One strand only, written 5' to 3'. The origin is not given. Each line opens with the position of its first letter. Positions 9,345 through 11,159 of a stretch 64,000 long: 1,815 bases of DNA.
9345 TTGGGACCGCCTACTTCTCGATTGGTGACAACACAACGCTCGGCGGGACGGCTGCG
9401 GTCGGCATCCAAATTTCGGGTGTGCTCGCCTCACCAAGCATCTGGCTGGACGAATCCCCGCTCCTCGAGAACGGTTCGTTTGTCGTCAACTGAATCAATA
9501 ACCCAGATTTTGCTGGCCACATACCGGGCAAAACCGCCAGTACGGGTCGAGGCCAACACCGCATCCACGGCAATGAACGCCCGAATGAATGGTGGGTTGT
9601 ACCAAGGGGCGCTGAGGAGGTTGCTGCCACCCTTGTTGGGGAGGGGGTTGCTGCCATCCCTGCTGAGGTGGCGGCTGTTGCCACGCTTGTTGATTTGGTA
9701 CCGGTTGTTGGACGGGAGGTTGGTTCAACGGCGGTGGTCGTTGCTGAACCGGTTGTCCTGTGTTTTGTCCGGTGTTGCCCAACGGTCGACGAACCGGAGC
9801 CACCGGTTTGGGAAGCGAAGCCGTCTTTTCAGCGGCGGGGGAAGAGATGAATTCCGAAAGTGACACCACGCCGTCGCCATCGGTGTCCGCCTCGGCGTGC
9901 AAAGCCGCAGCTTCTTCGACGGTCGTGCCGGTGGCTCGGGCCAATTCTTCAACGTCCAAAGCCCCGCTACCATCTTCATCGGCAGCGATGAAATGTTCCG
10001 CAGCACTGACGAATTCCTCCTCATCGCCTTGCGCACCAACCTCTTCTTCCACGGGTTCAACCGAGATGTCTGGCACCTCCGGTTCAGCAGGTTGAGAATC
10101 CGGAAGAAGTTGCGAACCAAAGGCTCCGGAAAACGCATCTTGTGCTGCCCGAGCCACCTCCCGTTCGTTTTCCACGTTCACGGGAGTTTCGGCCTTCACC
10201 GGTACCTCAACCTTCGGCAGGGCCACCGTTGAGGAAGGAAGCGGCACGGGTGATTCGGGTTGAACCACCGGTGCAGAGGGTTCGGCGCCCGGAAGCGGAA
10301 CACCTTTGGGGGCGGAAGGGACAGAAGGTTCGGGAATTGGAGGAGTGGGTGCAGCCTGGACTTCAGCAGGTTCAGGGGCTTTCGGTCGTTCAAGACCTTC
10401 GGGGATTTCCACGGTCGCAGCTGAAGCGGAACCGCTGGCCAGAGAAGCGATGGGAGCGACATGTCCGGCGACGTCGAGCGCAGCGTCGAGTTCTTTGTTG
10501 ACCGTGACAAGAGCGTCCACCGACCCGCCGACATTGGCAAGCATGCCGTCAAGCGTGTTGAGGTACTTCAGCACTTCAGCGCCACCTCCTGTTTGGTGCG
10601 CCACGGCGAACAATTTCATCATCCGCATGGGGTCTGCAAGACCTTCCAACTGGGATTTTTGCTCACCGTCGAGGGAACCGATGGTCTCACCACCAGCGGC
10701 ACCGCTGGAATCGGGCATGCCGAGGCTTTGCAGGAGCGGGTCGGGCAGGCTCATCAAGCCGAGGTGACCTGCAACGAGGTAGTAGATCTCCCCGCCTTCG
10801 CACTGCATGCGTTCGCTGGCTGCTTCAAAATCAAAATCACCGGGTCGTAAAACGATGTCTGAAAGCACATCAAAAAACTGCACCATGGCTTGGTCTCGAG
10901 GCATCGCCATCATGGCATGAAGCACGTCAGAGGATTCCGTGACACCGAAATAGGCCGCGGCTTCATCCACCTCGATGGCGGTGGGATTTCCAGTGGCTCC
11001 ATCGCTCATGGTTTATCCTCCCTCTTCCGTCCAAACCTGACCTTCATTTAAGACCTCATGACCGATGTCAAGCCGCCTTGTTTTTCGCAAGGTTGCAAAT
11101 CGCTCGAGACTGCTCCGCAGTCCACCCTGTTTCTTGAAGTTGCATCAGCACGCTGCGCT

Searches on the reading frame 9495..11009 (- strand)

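Call 62: search_protein_families(library=pfam, proteins=[window:9495-11009:-], max_evalue=10)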
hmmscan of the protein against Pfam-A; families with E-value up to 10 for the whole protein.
window:9495-11009:- (504 aa): 10 families
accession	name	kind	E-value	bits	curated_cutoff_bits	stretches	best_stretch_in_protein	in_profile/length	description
PF13202.12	EF-hand_5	-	5.5e-08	32.4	25.9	2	340-358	5-23/25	EF hand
PF13499.12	EF-hand_7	-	2.9e-07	31.2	30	1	337-388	5-63/67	EF-hand domain pair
PF00036.39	EF-hand_1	-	7.1e-07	28.8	25.4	2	372-388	7-23/29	EF hand domain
PF13833.12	EF-hand_8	-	3.2e-05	24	28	2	362-388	22-48/54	EF-hand domain pair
PF13405.12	EF-hand_6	-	8.2e-05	22.5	25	2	338-359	4-25/30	EF-hand domain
PF12773.13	DZR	-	0.0062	17.1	27.3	1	478-498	25-45/45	Double zinc ribbon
PF13240.11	Zn_Ribbon_1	-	0.0088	16.3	25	1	480-498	2-20/23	zinc-ribbon domain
PF12324.14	HTH_15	-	0.027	15.1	27.2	1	350-379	35-65/74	Helix-turn-helix domain of alkylmercury lyase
PF13248.11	Zn_ribbon_3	-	0.95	9.5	27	1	478-499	3-24/26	zinc-ribbon domain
PF24460.1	DUF7575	-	4.8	7.1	28.5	1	476-499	2-25/28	Domain of unknown function (DUF7575)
